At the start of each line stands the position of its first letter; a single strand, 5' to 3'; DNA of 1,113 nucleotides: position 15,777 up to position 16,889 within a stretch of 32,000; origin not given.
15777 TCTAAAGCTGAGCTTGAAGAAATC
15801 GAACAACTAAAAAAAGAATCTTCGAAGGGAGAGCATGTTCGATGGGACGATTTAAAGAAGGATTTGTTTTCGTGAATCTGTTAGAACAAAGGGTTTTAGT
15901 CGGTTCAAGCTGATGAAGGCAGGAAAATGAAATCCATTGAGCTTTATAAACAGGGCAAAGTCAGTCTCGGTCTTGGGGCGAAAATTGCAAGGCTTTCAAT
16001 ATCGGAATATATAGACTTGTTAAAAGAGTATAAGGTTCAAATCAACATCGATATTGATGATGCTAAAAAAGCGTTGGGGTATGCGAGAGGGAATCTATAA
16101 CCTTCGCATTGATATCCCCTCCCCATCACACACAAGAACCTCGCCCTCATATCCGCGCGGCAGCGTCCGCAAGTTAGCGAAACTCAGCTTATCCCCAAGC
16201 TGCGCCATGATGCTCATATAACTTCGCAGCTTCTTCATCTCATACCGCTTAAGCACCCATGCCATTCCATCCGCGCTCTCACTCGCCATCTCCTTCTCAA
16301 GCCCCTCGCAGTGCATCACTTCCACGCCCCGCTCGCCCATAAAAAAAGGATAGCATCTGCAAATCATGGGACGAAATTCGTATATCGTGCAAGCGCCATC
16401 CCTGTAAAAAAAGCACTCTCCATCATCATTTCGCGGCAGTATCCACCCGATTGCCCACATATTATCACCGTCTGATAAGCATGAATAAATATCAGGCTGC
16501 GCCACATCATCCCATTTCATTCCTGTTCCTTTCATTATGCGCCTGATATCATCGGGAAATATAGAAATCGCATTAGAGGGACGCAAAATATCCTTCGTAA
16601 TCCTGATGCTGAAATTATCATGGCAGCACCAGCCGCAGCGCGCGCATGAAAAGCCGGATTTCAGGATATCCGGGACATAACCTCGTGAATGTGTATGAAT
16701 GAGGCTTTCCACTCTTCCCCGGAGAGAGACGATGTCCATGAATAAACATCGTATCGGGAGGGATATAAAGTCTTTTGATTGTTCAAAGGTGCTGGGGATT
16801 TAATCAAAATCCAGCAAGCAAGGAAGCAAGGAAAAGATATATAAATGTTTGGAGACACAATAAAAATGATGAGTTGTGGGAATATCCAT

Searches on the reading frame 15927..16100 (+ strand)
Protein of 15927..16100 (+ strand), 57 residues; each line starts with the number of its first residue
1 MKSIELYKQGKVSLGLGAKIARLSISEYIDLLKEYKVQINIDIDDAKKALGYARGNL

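Call 3: search_protein_families(library=pfam, proteins=[window:15927-16100:+], max_evalue=1)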
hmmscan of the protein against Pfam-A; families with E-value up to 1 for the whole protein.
window:15927-16100:+ (57 aa): 2 families
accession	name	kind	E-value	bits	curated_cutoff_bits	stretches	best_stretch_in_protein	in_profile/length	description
PF03683.19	UPF0175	-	1.6e-09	37.8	27.9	1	4-47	26-70/75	Uncharacterised protein family (UPF0175)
PF03791.18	KNOX2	-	0.1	12.6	27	1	26-51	13-38/48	KNOX2 domain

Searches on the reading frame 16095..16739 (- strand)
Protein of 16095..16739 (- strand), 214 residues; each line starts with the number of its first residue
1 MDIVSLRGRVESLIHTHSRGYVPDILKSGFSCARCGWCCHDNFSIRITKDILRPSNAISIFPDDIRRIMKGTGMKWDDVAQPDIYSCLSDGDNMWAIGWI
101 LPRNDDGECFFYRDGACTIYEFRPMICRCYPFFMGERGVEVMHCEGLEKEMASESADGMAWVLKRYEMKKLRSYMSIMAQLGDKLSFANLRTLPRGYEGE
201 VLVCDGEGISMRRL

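Call 3: search_protein_families(library=pfam, proteins=[window:16095-16739:-], max_evalue=1)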
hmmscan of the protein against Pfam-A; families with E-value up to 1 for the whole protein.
window:16095-16739:- (214 aa): 1 family
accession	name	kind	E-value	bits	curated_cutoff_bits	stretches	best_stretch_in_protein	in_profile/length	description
PF03692.20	CxxCxxCC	-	7.6e-10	39.8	23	1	32-137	2-77/85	Putative zinc- or iron-chelating domain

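Call 45: find_related_loci(query=window:16095-16739:-, collection=metagenome_contigs, flank=5000)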
Query window:16095-16739:- (214 aa) in metagenome_contigs; peptide patterns used: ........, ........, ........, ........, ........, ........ (x = any residue, [..] = any of these).
106 stretches matched a pattern; 35 encode a relative of the query (tblastn E <= 1e-3); 35 distinct loci.
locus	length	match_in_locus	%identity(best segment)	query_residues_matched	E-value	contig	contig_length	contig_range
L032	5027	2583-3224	85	1-214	7e-123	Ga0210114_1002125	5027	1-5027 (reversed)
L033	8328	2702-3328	72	1-209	3e-103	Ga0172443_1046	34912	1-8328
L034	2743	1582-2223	71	1-214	6e-106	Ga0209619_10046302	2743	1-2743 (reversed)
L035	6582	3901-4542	65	1-214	4e-98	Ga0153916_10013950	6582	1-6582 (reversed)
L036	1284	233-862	68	1-210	1e-105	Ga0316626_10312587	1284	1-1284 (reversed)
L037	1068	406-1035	68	1-210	1e-105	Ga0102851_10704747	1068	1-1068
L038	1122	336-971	65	1-212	3e-104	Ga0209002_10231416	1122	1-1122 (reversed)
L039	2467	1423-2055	65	1-211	1e-97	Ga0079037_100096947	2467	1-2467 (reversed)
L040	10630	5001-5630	64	1-210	5e-94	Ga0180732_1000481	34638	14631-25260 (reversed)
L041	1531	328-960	64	1-211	6e-100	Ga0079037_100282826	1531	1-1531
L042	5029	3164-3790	66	1-210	4e-93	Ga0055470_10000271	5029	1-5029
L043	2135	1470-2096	66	1-210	4e-97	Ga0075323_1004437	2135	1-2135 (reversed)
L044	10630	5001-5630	64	1-210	6e-93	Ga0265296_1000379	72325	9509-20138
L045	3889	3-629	65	2-210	6e-93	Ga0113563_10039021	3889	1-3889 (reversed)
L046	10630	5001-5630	64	1-210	2e-91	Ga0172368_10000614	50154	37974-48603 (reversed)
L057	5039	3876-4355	73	40-199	2e-79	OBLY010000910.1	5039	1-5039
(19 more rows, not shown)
